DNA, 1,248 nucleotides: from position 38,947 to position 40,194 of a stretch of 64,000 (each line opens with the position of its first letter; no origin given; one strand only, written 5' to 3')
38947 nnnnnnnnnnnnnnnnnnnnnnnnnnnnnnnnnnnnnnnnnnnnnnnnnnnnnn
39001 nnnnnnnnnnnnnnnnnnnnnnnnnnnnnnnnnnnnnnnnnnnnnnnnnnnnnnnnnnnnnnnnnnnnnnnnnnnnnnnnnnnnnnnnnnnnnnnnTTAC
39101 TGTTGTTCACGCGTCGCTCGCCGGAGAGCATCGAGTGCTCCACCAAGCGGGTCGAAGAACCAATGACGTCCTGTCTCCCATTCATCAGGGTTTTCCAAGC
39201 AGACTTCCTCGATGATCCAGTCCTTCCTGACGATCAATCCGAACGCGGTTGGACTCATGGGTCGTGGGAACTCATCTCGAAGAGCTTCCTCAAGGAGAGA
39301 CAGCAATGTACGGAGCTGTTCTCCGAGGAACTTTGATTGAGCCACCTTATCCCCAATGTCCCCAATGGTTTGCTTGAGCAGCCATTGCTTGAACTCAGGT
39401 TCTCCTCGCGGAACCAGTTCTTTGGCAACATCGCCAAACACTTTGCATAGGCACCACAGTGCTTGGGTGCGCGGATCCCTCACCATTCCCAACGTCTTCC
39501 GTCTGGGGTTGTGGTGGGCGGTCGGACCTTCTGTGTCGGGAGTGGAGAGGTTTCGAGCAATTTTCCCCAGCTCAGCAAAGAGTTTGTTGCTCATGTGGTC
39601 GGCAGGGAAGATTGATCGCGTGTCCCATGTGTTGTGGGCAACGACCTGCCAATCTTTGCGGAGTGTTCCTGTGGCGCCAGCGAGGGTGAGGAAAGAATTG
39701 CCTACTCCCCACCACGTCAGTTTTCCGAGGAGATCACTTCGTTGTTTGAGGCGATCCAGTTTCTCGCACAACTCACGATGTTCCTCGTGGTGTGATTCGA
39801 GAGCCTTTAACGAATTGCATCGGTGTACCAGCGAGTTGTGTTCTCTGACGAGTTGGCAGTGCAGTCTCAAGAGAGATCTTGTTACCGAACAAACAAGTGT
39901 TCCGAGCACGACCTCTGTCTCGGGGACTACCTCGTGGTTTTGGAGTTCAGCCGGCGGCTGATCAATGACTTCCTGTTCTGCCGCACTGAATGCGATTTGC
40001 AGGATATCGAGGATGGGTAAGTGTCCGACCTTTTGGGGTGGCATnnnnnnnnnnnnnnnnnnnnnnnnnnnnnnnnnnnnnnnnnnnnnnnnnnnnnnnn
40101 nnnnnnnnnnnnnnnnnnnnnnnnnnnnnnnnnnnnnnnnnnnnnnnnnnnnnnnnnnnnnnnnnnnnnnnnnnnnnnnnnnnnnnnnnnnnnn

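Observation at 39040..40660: Second GC-rich island with two divergently transcribed unknown genes, an operator-like TTGACT inverted-repeat cluster and a strong terminator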

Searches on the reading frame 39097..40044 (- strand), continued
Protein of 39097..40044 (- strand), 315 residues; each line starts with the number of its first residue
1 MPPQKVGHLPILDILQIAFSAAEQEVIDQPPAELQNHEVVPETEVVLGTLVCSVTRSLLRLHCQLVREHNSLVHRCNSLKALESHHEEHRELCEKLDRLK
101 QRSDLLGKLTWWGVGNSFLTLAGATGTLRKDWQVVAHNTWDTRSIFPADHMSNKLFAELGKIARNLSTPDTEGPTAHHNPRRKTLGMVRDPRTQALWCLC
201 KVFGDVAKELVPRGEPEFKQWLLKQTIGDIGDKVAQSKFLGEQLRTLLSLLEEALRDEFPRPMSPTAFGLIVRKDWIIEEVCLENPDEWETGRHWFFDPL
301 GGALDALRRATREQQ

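Call 53: fold_search(model_id=the predicted structure, library=viral)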
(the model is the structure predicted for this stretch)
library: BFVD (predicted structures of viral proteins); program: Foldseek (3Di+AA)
matches with E <= 10: 84; with E <= 0.001: 0
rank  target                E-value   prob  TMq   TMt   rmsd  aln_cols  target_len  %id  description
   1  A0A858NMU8            5.9e-01  0.16  0.21  0.19  21.7       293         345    8  (no name in the UniProt tables at hand)
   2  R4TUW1                6.5e-01  0.13  0.19  0.23  17.8       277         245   11  (no name in the UniProt tables at hand)
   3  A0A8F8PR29            7.5e-01  0.10  0.13  0.13  19.4       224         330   11  F-box domain-containing protein [Clandestinovirus]
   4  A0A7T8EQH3            1.0e+00  0.06  0.09  0.17  13.9       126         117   17  Uncharacterized protein [Erwinia phage pEa_SNUABM_5]
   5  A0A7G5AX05            1.4e+00  0.14  0.20  0.11  21.5       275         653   10  MC006L [Molluscum contagiosum virus subtype 1]
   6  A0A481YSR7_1          1.5e+00  0.09  0.16  0.06  18.3       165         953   13  mRNA capping enzyme [Marseillevirus LCMAC101]
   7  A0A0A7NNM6            1.7e+00  0.06  0.15  0.05  25.9       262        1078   11  Tape measure protein [Lactobacillus phage LfeInf]
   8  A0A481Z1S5            1.7e+00  0.06  0.15  0.18  25.2       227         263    9  Cobalamin adenosyltransferase [Mimivirus LCMiAC02]
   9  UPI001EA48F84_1       1.7e+00  0.04  0.13  0.05  19.5       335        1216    9  (no name look-up for this kind of identifier)
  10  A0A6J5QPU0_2          1.8e+00  0.02  0.12  0.05  32.3       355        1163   12  Large polyvalent protein associated domain-containing protein [uncultured Caudovirales phage]
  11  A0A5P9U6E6            2.0e+00  0.04  0.13  0.17  15.8       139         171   12  (no name in the UniProt tables at hand)
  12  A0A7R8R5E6            2.7e+00  0.06  0.12  0.23  21.0       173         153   12  Uncharacterized protein [Klebsiella phage vB_KvM-Eowyn]
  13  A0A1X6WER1            2.8e+00  0.05  0.12  0.19  15.0       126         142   13  (no name in the UniProt tables at hand)
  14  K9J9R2                3.0e+00  0.03  0.10  0.11  15.9       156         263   13  Putative DNA-dependent RNA polymerase (Fragment) [Acinetobacter phage phiAB2]
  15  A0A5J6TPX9            3.0e+00  0.03  0.15  0.09  24.8       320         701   12  (no name in the UniProt tables at hand)
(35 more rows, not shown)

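Call 64: search_dna_similar(query=window:39097-40044:-, collection=phages, mode=protein, max_evalue=1, max_rows=10)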
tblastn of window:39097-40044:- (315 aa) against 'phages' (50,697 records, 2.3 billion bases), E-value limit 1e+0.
No match.

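Call 65: search_dna_similar(query=window:39097-40044:-, collection=plasmids, mode=protein, max_evalue=1, max_rows=10)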
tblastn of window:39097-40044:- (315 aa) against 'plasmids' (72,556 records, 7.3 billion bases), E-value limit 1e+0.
No match.

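Call 67: search_protein_families(library=padloc, alignment_id=A1, max_evalue=0.1)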
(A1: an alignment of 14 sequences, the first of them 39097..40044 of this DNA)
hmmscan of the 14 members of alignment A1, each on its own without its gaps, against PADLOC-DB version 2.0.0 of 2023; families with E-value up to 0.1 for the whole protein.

A. member 1, window:39097-40044:- (315 aa): 0 families

B. families by the number of members that match (of 14 scanned): 2 families
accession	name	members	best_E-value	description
PDLC04457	PDC-M15A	1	0.0052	-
PDLC03604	REase_MTase_IIG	1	0.016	Type IIG restriction enzyme-methyltransferase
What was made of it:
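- On Anti-phage defence or abortive-infection systems (PADLOC): Among the 14 family members there are only two isolated hits, at E 0.005 and 0.016, one member each (call 67).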

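Call 68: search_protein_families(library=phrogs, alignment_id=A1, max_evalue=0.1)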
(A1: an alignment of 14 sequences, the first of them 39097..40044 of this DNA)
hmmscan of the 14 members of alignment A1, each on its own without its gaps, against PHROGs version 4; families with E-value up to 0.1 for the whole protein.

A. member 1, window:39097-40044:- (315 aa): 0 families

B. families by the number of members that match (of 14 scanned): 0 families

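Call 72: find_encoding_contigs(protein=P0001, flank=6000, max_places=8)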
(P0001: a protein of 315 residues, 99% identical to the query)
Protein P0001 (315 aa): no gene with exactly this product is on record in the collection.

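Call 92: find_related_loci(query=window:39097-40044:-, collection=viral_contigs, flank=5000)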
Query window:39097-40044:- (315 aa) in viral_contigs; peptide patterns used: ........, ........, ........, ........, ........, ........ (x = any residue, [..] = any of these).
13 stretches matched a pattern, but none encodes a relative of the query by tblastn (E <= 1e-3).

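Call 94: find_related_loci(query=P0013, collection=viral_contigs, flank=5000)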
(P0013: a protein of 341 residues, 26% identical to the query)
Query P0013 (341 aa) in viral_contigs; peptide patterns used: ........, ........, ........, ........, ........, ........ (x = any residue, [..] = any of these).
6 stretches matched a pattern, but none encodes a relative of the query by tblastn (E <= 1e-3).

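Call 95: search_protein_families(library=ncbifam, alignment_id=A1, max_evalue=0.1)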
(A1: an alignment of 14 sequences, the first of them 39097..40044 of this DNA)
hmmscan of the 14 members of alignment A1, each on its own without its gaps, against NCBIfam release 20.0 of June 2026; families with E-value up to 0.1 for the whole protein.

A. member 1, window:39097-40044:- (315 aa): 0 families

B. families by the number of members that match (of 14 scanned): 1 family
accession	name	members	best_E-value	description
NF047332.1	Chlamy_GarD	1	0.048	inclusion membrane protein GarD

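Call 96: list_cluster_members(proteins=[P0003, P0004, P0005, P0006, P0009, P0011, P0012, P0013, P0014, P0015])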
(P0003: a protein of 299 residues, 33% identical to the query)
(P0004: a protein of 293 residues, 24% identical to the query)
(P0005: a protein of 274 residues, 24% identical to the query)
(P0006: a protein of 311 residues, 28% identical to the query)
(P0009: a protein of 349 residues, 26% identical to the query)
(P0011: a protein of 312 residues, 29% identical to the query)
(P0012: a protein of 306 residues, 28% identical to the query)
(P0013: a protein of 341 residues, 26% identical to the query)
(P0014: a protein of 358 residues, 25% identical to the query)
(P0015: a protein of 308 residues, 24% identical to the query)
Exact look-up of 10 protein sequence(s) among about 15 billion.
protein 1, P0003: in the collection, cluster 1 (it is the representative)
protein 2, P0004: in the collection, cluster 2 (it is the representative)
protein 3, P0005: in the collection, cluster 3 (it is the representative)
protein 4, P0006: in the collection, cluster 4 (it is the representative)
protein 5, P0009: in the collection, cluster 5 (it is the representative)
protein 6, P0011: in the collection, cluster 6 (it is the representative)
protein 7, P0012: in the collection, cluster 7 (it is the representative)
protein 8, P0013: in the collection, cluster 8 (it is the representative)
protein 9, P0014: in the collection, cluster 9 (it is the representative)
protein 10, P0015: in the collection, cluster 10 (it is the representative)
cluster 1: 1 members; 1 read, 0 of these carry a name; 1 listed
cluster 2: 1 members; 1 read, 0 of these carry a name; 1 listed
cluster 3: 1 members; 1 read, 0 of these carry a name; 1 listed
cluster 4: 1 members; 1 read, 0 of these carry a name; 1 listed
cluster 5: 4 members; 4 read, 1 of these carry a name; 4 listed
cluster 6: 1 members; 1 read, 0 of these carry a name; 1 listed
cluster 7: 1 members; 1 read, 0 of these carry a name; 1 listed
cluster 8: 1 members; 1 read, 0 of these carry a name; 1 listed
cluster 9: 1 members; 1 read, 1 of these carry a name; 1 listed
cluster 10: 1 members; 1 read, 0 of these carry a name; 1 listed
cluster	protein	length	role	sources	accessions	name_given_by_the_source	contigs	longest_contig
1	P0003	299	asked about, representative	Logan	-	-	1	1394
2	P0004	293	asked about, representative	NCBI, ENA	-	-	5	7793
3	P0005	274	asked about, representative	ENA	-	-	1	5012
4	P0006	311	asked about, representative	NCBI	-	-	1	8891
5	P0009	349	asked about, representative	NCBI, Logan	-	-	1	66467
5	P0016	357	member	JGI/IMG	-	hypothetical protein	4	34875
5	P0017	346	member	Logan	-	-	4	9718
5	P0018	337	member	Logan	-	-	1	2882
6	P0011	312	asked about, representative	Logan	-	-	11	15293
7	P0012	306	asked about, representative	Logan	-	-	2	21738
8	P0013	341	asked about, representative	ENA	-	-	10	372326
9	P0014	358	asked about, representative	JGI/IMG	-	hypothetical protein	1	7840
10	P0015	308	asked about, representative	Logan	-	-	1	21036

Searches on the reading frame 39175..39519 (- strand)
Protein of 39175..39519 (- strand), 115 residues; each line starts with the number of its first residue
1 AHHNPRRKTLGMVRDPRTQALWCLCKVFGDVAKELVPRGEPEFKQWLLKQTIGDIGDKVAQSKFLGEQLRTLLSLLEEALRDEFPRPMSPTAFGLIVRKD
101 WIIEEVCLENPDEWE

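Call 83: search_solved_structures(query=A2, max_evalue=10)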
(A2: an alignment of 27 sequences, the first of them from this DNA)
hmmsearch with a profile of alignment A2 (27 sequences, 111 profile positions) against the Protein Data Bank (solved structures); distinct sequences matched with E-value up to 10: 5.
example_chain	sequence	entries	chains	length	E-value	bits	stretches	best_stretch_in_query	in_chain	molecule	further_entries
8w6e_A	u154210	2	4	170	0.22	14.9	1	16-71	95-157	HBC599 in complex with wFAP1.1 | wFAP1.1 structure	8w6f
8otz_BO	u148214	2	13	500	0.4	14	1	9-76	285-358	Coiled-coil domain-containing protein 105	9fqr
9y6s_7C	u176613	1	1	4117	0.47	13.8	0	13-58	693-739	Dynein heavy chain, putative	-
7sfs_M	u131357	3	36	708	0.97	12.8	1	28-74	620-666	Gene 3 protein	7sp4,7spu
6z35_A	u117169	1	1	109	1.1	12.6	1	25-69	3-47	Maquette 2-1ip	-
